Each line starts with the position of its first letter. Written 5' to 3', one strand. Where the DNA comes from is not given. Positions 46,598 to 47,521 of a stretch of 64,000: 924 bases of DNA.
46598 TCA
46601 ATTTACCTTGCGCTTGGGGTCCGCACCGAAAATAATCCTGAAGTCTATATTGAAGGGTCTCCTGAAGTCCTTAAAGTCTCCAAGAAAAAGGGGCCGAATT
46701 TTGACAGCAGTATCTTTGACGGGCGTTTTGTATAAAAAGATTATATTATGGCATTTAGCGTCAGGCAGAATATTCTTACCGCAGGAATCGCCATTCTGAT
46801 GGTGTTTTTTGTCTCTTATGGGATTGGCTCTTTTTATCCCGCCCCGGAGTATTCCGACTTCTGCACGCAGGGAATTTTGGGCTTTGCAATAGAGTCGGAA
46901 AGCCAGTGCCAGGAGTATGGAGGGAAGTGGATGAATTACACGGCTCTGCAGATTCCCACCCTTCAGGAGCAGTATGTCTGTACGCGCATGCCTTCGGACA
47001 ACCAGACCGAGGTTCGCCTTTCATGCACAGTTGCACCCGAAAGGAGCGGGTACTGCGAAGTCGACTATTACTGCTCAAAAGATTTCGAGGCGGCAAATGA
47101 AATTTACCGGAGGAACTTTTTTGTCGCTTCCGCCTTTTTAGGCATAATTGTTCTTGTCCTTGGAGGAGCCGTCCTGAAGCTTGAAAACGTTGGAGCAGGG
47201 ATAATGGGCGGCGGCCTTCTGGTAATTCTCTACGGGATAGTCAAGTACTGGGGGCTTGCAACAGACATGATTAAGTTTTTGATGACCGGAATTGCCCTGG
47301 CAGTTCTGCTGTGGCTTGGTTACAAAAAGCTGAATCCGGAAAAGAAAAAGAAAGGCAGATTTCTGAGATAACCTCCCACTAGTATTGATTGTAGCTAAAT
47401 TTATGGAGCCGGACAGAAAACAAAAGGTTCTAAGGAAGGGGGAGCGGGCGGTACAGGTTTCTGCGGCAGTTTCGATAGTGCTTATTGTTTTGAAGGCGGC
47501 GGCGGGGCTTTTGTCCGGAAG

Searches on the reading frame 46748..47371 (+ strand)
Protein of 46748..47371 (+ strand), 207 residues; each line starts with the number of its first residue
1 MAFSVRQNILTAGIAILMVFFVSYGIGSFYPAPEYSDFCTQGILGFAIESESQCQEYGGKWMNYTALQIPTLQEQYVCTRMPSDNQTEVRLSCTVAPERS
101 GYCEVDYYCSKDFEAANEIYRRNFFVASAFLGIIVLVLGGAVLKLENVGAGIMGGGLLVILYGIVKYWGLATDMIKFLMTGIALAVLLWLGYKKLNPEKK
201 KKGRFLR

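Call 4: search_protein_families(library=pfam, proteins=[window:46748-47371:+], max_evalue=1)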
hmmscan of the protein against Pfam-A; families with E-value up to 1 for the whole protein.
window:46748-47371:+ (207 aa): 2 families
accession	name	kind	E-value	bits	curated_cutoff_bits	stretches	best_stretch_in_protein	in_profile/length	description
PF14155.11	DUF4307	-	0.053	13.8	27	1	60-106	21-67/111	Domain of unknown function (DUF4307)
PF12366.13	Casc1_C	-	0.12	12.1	26.2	1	75-117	174-216/222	Cancer susceptibility candidate 1 C-terminal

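Call 5: search_protein_families(library=ncbifam, proteins=[window:46748-47371:+], max_evalue=1)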
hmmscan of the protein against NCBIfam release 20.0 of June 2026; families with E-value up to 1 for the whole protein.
window:46748-47371:+ (207 aa): 0 families
